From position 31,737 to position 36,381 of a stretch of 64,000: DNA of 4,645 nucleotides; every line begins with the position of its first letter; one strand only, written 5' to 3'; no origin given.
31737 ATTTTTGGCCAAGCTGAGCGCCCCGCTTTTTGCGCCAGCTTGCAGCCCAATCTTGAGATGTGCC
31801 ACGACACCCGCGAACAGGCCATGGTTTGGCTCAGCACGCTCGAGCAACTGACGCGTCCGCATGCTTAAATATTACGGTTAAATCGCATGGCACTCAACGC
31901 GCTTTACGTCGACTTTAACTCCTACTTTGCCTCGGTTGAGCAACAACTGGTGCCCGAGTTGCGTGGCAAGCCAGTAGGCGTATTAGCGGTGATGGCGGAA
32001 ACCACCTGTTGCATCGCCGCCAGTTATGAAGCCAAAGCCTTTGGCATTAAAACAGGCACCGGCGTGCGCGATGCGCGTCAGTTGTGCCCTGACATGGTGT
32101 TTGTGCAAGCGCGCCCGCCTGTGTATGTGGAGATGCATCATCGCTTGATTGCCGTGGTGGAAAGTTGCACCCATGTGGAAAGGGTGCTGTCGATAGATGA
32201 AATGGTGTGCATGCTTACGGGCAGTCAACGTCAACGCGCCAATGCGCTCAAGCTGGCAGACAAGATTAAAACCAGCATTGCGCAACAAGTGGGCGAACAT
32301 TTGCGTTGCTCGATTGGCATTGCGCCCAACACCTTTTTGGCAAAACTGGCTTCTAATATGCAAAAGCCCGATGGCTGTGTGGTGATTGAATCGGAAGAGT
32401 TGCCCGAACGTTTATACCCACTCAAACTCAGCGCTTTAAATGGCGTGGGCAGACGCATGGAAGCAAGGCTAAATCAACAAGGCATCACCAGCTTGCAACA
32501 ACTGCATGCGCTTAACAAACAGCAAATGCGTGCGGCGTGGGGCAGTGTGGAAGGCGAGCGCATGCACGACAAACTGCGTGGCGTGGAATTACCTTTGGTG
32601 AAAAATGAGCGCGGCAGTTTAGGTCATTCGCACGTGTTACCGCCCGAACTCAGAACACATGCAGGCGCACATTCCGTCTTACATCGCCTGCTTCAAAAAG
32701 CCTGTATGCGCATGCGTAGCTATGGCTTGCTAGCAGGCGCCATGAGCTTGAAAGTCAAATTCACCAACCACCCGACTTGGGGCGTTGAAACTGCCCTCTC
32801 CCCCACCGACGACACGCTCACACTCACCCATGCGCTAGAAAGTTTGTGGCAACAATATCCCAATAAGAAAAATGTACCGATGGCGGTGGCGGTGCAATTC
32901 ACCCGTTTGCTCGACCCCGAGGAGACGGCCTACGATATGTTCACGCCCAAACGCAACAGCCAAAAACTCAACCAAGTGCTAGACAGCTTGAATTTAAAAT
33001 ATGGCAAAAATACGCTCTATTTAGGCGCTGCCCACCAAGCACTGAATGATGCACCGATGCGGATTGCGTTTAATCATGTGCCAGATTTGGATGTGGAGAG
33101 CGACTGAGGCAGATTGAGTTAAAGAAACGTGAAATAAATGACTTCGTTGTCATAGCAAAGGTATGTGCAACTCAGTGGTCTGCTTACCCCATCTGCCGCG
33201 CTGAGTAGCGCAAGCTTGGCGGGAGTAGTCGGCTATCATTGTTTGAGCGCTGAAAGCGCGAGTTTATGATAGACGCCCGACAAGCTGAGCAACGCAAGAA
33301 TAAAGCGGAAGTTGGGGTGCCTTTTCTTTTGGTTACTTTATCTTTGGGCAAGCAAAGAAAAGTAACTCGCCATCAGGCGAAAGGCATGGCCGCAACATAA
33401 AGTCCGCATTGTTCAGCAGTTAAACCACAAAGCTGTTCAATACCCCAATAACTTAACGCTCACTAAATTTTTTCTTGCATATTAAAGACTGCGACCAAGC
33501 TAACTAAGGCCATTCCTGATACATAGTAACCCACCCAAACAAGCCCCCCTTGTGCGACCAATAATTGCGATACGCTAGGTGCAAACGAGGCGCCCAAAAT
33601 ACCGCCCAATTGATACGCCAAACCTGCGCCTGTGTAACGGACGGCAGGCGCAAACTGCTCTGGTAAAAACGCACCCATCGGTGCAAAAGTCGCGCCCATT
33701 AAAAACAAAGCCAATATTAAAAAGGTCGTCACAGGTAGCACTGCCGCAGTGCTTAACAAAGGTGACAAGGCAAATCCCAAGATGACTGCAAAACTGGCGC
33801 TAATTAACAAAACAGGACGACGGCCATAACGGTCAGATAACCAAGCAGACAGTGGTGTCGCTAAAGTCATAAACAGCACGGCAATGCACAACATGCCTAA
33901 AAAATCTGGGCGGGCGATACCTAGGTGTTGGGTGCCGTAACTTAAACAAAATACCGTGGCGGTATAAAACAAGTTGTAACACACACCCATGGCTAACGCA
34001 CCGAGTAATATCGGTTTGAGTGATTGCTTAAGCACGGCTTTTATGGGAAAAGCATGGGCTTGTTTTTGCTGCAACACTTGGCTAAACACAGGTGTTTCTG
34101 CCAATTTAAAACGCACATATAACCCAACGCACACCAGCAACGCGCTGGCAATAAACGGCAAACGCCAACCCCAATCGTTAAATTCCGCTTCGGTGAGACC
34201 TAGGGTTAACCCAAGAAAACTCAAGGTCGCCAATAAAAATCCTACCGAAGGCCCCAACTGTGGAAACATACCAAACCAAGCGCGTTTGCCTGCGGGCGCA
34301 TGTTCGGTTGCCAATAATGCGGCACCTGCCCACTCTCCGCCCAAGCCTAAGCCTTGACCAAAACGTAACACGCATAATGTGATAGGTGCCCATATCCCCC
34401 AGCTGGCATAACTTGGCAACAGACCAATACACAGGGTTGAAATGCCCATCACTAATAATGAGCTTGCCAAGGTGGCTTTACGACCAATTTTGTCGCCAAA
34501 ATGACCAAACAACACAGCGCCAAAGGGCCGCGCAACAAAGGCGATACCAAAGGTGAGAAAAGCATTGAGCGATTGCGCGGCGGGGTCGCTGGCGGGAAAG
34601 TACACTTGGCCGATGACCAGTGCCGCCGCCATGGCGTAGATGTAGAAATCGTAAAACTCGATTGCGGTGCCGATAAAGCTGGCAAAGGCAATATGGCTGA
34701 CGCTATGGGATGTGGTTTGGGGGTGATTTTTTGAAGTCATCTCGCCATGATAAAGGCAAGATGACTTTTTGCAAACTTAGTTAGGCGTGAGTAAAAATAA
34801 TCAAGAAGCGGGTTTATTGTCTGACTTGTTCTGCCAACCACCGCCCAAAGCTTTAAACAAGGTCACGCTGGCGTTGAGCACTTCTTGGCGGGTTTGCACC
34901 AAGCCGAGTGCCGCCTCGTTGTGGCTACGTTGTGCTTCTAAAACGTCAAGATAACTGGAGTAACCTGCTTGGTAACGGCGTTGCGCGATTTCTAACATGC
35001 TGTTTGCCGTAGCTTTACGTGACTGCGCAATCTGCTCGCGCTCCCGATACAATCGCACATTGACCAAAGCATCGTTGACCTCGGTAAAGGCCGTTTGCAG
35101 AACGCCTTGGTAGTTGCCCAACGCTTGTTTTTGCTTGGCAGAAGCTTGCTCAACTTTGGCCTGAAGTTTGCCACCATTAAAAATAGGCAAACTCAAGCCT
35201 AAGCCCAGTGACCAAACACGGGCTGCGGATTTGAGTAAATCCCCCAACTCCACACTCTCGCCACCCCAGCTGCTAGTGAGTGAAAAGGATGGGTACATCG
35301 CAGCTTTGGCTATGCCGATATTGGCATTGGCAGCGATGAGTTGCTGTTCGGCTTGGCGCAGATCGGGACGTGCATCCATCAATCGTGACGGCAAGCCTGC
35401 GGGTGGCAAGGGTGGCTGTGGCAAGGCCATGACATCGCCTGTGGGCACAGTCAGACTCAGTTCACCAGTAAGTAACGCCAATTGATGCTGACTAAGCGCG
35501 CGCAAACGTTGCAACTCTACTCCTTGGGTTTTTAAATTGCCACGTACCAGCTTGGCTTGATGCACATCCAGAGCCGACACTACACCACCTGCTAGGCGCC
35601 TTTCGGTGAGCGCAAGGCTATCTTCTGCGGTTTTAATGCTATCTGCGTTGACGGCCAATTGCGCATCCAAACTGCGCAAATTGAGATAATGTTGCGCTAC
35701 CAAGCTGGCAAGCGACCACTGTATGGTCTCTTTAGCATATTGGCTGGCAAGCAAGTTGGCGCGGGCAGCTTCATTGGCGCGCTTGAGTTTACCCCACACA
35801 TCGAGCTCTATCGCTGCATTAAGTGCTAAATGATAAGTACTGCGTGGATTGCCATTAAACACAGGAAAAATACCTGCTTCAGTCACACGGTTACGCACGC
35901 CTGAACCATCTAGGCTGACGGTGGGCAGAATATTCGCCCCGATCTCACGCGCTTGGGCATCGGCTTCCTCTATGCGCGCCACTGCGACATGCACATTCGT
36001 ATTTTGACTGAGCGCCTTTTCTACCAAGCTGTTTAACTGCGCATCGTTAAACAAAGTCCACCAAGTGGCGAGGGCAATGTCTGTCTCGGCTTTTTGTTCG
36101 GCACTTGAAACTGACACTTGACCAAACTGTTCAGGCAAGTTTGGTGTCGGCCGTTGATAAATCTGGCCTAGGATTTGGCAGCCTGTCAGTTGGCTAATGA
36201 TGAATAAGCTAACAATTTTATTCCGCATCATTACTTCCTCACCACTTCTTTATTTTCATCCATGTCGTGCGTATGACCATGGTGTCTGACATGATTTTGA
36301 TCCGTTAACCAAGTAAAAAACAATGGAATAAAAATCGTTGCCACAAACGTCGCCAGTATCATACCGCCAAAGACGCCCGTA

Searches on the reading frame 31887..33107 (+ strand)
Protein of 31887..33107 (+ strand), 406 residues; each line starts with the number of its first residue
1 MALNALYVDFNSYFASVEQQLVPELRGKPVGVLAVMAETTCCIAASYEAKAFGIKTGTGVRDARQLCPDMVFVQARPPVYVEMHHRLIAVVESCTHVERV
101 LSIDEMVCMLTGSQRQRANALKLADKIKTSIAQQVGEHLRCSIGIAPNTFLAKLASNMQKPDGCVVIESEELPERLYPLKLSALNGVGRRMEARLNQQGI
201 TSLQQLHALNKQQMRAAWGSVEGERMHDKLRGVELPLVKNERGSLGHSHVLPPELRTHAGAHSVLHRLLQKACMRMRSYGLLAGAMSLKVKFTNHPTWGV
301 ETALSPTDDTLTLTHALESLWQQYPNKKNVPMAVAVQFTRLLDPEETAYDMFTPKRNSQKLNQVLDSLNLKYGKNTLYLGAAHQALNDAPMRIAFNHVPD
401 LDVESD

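Call 74: search_protein_families(library=pfam, proteins=[window:31887-33107:+], max_evalue=0.00001)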
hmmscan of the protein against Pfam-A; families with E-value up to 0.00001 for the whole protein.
window:31887-33107:+ (406 aa): 3 families
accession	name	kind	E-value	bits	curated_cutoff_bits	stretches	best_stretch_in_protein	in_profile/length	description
PF00817.25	IMS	-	1.7e-38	132.3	23.2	1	8-157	1-148/148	impB/mucB/samB family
PF11799.13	IMS_C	-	1e-12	48.8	20.7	1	244-345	3-102/109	impB/mucB/samB family C-terminal domain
PF21999.2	IMS_HHH_1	-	1.1e-07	32.6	27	1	184-233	3-52/53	DNA polymerase-iota, thumb domain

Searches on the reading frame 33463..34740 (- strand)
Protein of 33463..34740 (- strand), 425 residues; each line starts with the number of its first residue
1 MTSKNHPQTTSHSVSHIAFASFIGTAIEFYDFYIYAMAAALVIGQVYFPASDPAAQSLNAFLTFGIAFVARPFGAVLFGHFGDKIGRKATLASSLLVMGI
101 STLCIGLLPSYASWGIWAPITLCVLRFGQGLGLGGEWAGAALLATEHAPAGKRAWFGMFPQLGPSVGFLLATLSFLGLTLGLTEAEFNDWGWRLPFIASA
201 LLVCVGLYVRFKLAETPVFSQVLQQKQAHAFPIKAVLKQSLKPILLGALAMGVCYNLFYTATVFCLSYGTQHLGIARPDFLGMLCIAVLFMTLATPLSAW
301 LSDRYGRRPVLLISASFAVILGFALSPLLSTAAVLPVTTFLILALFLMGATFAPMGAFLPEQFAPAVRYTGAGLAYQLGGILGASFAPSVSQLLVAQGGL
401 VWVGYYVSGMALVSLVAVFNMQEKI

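Call 74: search_protein_families(library=pfam, proteins=[window:33463-34740:-], max_evalue=0.00001)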
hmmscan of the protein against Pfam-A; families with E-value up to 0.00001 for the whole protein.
window:33463-34740:- (425 aa): 3 families
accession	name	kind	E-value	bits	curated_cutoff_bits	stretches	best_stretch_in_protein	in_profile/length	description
PF00083.30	Sugar_tr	-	2e-33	116.4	22.3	2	20-230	5-207/452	Sugar (and other) transporter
PF07690.21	MFS_1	-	1e-30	107.3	33.4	2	22-383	2-346/347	Major Facilitator Superfamily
PF13347.12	MFS_2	-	4.4e-06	26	27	1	165-360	144-340/427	MFS/sugar transport protein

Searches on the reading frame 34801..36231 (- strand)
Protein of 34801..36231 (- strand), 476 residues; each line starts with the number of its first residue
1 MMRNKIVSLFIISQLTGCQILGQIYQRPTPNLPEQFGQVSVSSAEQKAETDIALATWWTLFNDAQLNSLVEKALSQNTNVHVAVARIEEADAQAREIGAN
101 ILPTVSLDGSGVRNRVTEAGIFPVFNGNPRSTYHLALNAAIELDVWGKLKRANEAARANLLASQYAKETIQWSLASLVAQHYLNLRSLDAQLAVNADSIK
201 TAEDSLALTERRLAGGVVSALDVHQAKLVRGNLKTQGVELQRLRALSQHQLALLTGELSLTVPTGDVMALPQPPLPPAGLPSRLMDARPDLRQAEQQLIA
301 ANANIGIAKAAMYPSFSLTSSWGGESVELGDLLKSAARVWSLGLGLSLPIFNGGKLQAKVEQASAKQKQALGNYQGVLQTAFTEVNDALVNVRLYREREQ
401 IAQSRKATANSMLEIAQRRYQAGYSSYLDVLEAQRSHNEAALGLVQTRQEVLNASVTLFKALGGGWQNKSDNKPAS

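Call 74: search_protein_families(library=pfam, proteins=[window:34801-36231:-], max_evalue=0.00001)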
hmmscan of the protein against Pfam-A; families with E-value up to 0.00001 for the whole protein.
window:34801-36231:- (476 aa): 1 family
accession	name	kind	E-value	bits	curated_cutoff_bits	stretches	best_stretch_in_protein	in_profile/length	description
PF02321.23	OEP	-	1e-51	175.8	22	2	283-463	7-187/187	Outer membrane efflux protein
